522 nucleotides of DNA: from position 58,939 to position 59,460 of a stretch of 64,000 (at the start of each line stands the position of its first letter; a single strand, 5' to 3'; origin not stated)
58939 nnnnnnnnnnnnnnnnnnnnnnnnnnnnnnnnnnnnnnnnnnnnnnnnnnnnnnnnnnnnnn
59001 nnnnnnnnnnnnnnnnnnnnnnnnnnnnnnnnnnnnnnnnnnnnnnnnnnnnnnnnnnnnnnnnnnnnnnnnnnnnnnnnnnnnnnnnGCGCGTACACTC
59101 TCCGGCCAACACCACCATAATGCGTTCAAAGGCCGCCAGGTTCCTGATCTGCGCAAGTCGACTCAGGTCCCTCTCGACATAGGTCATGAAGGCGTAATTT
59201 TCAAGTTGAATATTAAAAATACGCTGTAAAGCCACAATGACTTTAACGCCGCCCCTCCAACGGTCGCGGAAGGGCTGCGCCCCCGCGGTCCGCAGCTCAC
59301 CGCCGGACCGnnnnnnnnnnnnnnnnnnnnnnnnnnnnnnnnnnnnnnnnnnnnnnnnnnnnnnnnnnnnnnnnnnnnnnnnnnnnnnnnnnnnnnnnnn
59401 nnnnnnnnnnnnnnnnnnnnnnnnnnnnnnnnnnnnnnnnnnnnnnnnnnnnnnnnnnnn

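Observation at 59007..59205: Remnant of an AAA+ ATPase (DUF4143/COG1373) gene decaying in a 490-bp spacer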

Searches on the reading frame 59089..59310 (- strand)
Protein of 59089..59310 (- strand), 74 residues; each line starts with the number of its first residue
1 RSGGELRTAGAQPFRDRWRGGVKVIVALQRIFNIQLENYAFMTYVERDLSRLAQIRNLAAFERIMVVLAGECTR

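Call 50: find_related_loci(query=window:59089-59310:-, collection=metagenome_contigs, flank=5000)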
Query window:59089-59310:- (74 aa) in metagenome_contigs; peptide patterns used: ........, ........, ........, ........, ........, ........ (x = any residue, [..] = any of these).
599 stretches matched a pattern (row limit reached: there are more); 2 encode a relative of the query (tblastn E <= 1e-3); 2 distinct loci.
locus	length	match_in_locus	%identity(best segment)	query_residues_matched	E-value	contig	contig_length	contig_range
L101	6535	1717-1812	82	38-70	1e-13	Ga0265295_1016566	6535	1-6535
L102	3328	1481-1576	82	38-70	3e-13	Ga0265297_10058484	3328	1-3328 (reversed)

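Call 60: search_protein_families(library=padloc, proteins=[L101:1216-2376:+], max_evalue=0.001)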
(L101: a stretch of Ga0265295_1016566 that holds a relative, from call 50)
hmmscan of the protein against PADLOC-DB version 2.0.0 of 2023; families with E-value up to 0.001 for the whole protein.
L101:1216-2376:+ (386 aa): 7 families
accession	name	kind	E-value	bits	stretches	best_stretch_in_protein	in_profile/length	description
PDLC04790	PDC-S01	-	9.2e-96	319.1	1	1-365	11-400/422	-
PDLC04789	PDC-S01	-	1.4e-63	213.2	1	1-338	1-345/375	-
PDLC04787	PDC-S01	-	1.3e-31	107.9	1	1-331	10-355/412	-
PDLC04791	PDC-S01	-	7.1e-28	95.4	1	1-357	1-372/395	-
PDLC04788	PDC-S01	-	6.4e-16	56.3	1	160-336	203-385/448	-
PDLC04786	PDC-S01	-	1.9e-14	51.2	1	247-337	301-390/439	-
PDLC04792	PDC-S01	-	1e-10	38.8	1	248-336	301-387/452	-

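Call 64: search_protein_families(library=pfam, proteins=[L101:1216-2376:+], max_evalue=0.001)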
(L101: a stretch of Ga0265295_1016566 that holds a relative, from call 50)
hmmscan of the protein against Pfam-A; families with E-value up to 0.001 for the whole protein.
L101:1216-2376:+ (386 aa): 2 families
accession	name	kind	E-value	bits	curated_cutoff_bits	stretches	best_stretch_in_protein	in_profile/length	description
PF13635.12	DUF4143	-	1.2e-46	158.9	28.1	1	175-333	1-159/160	Domain of unknown function (DUF4143)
PF13173.12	AAA_14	-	3.6e-26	92.1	27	1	18-134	3-128/129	AAA domain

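Call 70: search_dna_similar(query=L101:1216-2373:+, collection=plasmids, mode=protein, max_evalue=1e-30, max_rows=40, rows=spread)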
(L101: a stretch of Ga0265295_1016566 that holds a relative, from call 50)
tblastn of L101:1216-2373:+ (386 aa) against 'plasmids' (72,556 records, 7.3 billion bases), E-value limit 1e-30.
Records with a match: 302; places in all: 329; records where one place covers at least 80% of the query: 290.
Best place of each record, by identity: <60% 302.
By first word of the organism name: Rhizobium 66; Agrobacterium 46; Moraxella 30; Thermus 19; Sinorhizobium 11; Ensifer 8; Sulfitobacter 7; Runella 6; Sphingobium 5; Paracoccus 5; and 58 more.
By predicted mobility (MOB-suite, as given by PLSDB): non-mobilizable 136; conjugative 119; mobilizable 47.
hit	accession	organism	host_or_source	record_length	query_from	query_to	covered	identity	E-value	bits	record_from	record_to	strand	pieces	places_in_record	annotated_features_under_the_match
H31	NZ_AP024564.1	Allochromatium tepidum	-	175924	1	381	99%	42.4%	7e-93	311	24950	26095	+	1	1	ATP-binding protein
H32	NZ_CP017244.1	Rhizobium etli 8C-3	Phaseolus vulgaris,cell culture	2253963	1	381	99%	33.3%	1e-33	139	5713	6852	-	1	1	record has no annotation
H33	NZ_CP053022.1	Sphingobium yanoikuyae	whole organism,River sediment ...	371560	1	376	97%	33.2%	1e-38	154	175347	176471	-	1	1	ATP-binding protein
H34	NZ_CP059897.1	Ciceribacter thiooxidans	mixed culture,soil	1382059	1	381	99%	32.5%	7e-41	161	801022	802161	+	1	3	none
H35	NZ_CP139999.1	Agrobacterium tumefaciens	-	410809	1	378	98%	32.2%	4e-40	159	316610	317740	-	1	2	ATP-binding protein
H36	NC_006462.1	Thermus thermophilus HB8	-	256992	1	373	97%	32.6%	4e-37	150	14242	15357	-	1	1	ATP-binding protein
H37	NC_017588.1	Thermus thermophilus JL-18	-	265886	1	373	97%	32.4%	2e-35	145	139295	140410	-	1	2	ATP-binding protein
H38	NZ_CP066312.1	Azotobacter chroococcum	single,soil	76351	1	365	95%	32.8%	4e-51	191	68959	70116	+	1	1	ATP-binding protein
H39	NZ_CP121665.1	Rhizobium sp. CB3090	Gliricidia sp.,cell culture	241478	4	363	93%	33.0%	6e-44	170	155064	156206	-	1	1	ATP-binding protein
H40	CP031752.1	Cereibacter sphaeroides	cell culture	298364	1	376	97%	31.3%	1e-34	143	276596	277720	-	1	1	ATP-binding protein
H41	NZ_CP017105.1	Rhizobium gallicum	Phaseolus vulgaris,Whole ...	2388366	4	366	94%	32.3%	1e-38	154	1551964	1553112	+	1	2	none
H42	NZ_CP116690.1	Agrobacterium tumefaciens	Lettuce,cell culture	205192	14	378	95%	32.1%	1e-37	151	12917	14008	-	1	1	none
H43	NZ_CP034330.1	Tabrizicola piscis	Tanakia koreensis,mono bacterial isolate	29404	1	364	94%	32.0%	5e-35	144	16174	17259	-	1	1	ATP-binding protein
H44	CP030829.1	Neorhizobium sp. NCHU2750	Rosa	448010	1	376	97%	30.9%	1e-33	140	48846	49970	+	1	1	ATPase AAA family protein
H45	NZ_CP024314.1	Rhizobium sp. NXC24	Phaseolus vulgaris,cell culture,plant ...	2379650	11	363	91%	32.9%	5e-46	176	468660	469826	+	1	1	record has no annotation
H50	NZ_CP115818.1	Pseudomonas mendocina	environment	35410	1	348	90%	32.5%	2e-50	189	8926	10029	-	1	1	ATP-binding protein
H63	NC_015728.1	Roseobacter litoralis Och 149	seaweed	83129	1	376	97%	28.8%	1e-33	140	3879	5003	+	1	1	ATP-binding protein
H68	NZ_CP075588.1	Candidatus Rhabdochlamydia oedothoracis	Oedothorax gibbosus,Metagenomic ...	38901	2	339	88%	30.0%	7e-32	134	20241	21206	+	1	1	ATP-binding protein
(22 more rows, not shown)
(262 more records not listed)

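Call 72: get_annotated_region(hit=H33, flank=400)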
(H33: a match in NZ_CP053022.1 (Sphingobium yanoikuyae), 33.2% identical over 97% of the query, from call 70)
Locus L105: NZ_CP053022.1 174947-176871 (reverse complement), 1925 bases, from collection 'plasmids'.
description: Sphingobium yanoikuyae strain YC-XJ2 plasmid p-A-Sy, complete sequence
organism: Sphingobium yanoikuyae (NCBI taxid 13690)
taxonomy: Bacteria; Pseudomonadota; Alphaproteobacteria; Sphingomonadales; Sphingomonadaceae; Sphingobium; Sphingobium yanoikuyae
host: -; source: whole organism,River sediment contaminated by e-waste; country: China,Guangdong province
typing (MOB-suite, as given by PLSDB): non-mobilizable; replicon rep_cluster_543
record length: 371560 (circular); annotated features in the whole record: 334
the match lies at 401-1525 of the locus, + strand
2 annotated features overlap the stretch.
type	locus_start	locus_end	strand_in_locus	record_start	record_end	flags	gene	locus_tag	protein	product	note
CDS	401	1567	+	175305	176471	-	-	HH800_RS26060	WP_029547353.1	ATP-binding protein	-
CDS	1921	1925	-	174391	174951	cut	-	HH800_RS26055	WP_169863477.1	hypothetical protein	-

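Call 73: get_annotated_region(hit=H36, flank=400)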
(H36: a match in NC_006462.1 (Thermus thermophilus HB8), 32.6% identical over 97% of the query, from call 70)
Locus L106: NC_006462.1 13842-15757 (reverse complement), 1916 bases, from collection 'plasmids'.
description: Thermus thermophilus HB8 plasmid pTT27, complete sequence
organism: Thermus thermophilus HB8 (NCBI taxid 300852)
taxonomy: Bacteria; Deinococcota; Deinococci; Thermales; Thermaceae; Thermus; Thermus thermophilus; Thermus thermophilus HB8
host: -; source: -; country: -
typing (MOB-suite, as given by PLSDB): non-mobilizable; replicon rep_cluster_1121
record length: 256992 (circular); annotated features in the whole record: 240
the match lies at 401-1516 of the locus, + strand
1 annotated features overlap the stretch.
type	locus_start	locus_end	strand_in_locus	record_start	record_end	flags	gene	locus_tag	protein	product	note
CDS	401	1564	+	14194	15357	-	-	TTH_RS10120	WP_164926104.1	ATP-binding protein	-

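Call 74: get_annotated_region(hit=H38, flank=400)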
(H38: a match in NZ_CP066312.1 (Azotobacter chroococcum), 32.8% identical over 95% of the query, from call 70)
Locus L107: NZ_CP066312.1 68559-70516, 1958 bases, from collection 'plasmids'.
description: Azotobacter chroococcum strain HR1 plasmid unnamed2, complete sequence
organism: Azotobacter chroococcum (NCBI taxid 353)
taxonomy: Bacteria; Pseudomonadota; Gammaproteobacteria; Pseudomonadales; Pseudomonadaceae; Azotobacter; Azotobacter chroococcum
host: -; source: single,soil; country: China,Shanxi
typing (MOB-suite, as given by PLSDB): mobilizable; relaxase MOBH
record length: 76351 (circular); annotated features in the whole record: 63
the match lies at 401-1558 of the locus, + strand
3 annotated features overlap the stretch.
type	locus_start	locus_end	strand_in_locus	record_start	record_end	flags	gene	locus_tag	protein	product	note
CDS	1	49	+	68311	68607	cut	-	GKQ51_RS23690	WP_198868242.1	HU family DNA-binding protein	GO:0030261 - chromosome condensation [Evidence IEA]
CDS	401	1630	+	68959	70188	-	-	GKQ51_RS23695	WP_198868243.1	ATP-binding protein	-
CDS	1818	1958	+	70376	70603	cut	-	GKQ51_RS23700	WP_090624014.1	CopG family transcriptional regulator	-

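Call 75: get_annotated_region(hit=H50, flank=400)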
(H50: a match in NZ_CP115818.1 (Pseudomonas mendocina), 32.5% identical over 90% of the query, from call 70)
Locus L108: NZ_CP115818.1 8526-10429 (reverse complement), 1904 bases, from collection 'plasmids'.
description: Pseudomonas mendocina strain GD22SC3150TT plasmid pHN21SC3150TT-1, complete sequence
organism: Pseudomonas mendocina (NCBI taxid 300)
taxonomy: Bacteria; Pseudomonadota; Gammaproteobacteria; Pseudomonadales; Pseudomonadaceae; Pseudomonas; Pseudomonas mendocina
host: -; source: environment; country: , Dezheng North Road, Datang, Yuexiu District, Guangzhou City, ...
typing (MOB-suite, as given by PLSDB): non-mobilizable
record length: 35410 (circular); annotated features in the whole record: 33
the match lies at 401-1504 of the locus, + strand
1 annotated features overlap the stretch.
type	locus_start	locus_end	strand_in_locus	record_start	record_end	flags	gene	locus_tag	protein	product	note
CDS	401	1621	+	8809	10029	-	-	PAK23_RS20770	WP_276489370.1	ATP-binding protein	-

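Call 76: get_annotated_region(hit=H63, flank=400)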
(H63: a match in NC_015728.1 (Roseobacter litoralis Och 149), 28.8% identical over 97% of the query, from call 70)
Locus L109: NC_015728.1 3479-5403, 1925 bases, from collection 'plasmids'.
description: Roseobacter litoralis Och 149 plasmid pRLO149_83, complete sequence
organism: Roseobacter litoralis Och 149 (NCBI taxid 391595)
taxonomy: Bacteria; Pseudomonadota; Alphaproteobacteria; Rhodobacterales; Roseobacteraceae; Roseobacter; Roseobacter litoralis; Roseobacter litoralis Och 149
host: -; source: seaweed; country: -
typing (MOB-suite, as given by PLSDB): non-mobilizable; replicon rep_cluster_494
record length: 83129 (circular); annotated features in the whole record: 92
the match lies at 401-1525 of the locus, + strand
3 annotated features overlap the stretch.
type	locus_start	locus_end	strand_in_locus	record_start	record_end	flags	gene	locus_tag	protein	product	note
CDS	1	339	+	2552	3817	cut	repC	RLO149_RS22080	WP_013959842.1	plasmid replication protein RepC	-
CDS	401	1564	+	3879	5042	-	-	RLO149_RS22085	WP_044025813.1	ATP-binding protein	-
CDS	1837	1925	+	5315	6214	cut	-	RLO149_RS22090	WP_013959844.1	zincin-like metallopeptidase domain-containing protein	-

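Call 77: get_annotated_region(hit=H35, flank=400)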
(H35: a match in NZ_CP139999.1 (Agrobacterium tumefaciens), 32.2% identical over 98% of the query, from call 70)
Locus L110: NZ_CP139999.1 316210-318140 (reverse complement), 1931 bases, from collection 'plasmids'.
description: Agrobacterium tumefaciens strain HAMBI 105 plasmid unnamed, complete sequence
organism: Agrobacterium tumefaciens (NCBI taxid 358)
taxonomy: Bacteria; Pseudomonadota; Alphaproteobacteria; Hyphomicrobiales; Rhizobiaceae; Agrobacterium; Agrobacterium tumefaciens
host: -; source: -; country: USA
typing (MOB-suite, as given by PLSDB): conjugative; relaxase MOBQ; mating-pair formation MPF_T
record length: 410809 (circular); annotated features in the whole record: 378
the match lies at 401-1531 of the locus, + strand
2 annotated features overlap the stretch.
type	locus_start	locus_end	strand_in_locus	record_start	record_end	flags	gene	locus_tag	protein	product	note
CDS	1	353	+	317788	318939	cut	-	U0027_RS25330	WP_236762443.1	tyrosine-type recombinase/integrase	GO:0015074 - DNA integration [Evidence IEA]; GO:0006310 - DNA recombination [Evidence IEA]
CDS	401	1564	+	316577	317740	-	-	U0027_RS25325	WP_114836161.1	ATP-binding protein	-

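Call 78: get_annotated_region(hit=H68, flank=400)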
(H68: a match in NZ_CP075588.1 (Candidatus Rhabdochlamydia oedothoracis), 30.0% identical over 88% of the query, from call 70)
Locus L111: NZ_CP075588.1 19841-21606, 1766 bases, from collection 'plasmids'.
description: Candidatus Rhabdochlamydia oedothoracis isolate W744xW776 plasmid unnamed, complete sequence
organism: Candidatus Rhabdochlamydia oedothoracis (NCBI taxid 2720720)
taxonomy: Bacteria; Chlamydiota; Chlamydiia; Parachlamydiales; Candidatus Rhabdochlamydiaceae; Candidatus Rhabdochlamydia; Candidatus Rhabdochlamydia oedothoracis
host: -; source: Oedothorax gibbosus,Metagenomic assembly,whole specimens,Offspring from female W744 and male W776; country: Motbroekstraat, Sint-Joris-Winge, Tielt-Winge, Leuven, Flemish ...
typing (MOB-suite, as given by PLSDB): non-mobilizable
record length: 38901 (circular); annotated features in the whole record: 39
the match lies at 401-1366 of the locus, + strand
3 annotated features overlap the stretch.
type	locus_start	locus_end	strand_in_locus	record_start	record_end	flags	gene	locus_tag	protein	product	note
CDS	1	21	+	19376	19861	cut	-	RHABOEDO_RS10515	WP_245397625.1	IS630 family transposase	-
CDS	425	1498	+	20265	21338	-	-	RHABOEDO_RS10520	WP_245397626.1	ATP-binding protein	-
CDS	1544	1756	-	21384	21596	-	-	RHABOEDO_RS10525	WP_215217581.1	helix-turn-helix domain-containing protein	-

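Call 79: get_annotated_region(hit=H43, flank=400)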
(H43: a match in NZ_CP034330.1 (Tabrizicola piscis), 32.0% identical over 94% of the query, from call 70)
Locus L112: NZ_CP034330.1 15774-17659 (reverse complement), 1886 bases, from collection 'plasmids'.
description: Tabrizicola piscis strain K13M18 plasmid unnamed2, complete sequence
organism: Tabrizicola piscis (NCBI taxid 2494374)
taxonomy: Bacteria; Pseudomonadota; Alphaproteobacteria; Rhodobacterales; Paracoccaceae; Tabrizicola; Tabrizicola piscis
host: -; source: Tanakia koreensis,mono bacterial isolate; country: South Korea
typing (MOB-suite, as given by PLSDB): non-mobilizable
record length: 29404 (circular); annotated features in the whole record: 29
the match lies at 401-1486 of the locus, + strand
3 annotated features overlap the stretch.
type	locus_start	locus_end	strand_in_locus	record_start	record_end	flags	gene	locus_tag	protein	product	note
CDS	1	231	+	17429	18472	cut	-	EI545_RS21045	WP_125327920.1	tyrosine-type recombinase/integrase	GO:0015074 - DNA integration [Evidence IEA]; GO:0006310 - DNA recombination [Evidence IEA]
CDS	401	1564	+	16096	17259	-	-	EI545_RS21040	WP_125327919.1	ATP-binding protein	-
CDS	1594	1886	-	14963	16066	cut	-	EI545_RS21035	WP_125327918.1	ParB N-terminal domain-containing protein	-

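Call 87: search_protein_families(library=pfam, proteins=[L101:85-894:+, L101:2562-2855:-, L101:3066-3311:+, L101:3587-4210:-, L101:4185-5060:-, L101:5076-6005:-], max_evalue=0.001)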
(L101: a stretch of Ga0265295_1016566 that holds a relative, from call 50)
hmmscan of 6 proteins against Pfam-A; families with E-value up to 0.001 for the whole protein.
L101:85-894:+ (269 aa): 2 families
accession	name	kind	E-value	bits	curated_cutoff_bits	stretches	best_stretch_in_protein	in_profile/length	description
PF00533.33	BRCT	-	3.7e-10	40.3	21.3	1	181-251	3-72/78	BRCA1 C Terminus (BRCT) domain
PF12826.13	HHH_2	-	0.0005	20.6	27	0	25-49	2-26/64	Helix-hairpin-helix motif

L101:2562-2855:- (97 aa): 1 family
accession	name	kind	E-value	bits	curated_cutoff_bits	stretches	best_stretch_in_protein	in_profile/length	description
PF05016.21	ParE_toxin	-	0.00014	22.8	23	1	3-87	1-88/89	ParE toxin of type II toxin-antitoxin system, parDE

L101:3066-3311:+ (81 aa): 0 families

L101:3587-4210:- (207 aa): 1 family
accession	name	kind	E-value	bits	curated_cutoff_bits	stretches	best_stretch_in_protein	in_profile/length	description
PF01227.27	GTP_cyclohydroI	-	2e-69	233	27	1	26-203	1-178/179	GTP cyclohydrolase I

L101:4185-5060:- (291 aa): 2 families
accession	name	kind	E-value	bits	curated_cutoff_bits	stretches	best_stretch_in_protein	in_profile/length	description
PF08340.16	YicC-like_C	-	3.7e-42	143.7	27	1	173-291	2-120/120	Endoribonuclease YicC-like, C-terminal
PF03755.18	YicC-like_N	-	2.5e-29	103.1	25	1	5-155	3-155/156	Endoribonuclease YicC-like, N-terminal region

L101:5076-6005:- (309 aa): 2 families
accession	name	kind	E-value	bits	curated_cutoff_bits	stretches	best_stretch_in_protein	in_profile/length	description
PF03462.23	PCRF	-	1e-47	162.9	24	1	6-149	51-193/194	PCRF domain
PF00472.26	RF-1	-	1.5e-42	144.6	35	1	158-268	1-116/116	RF-1 domain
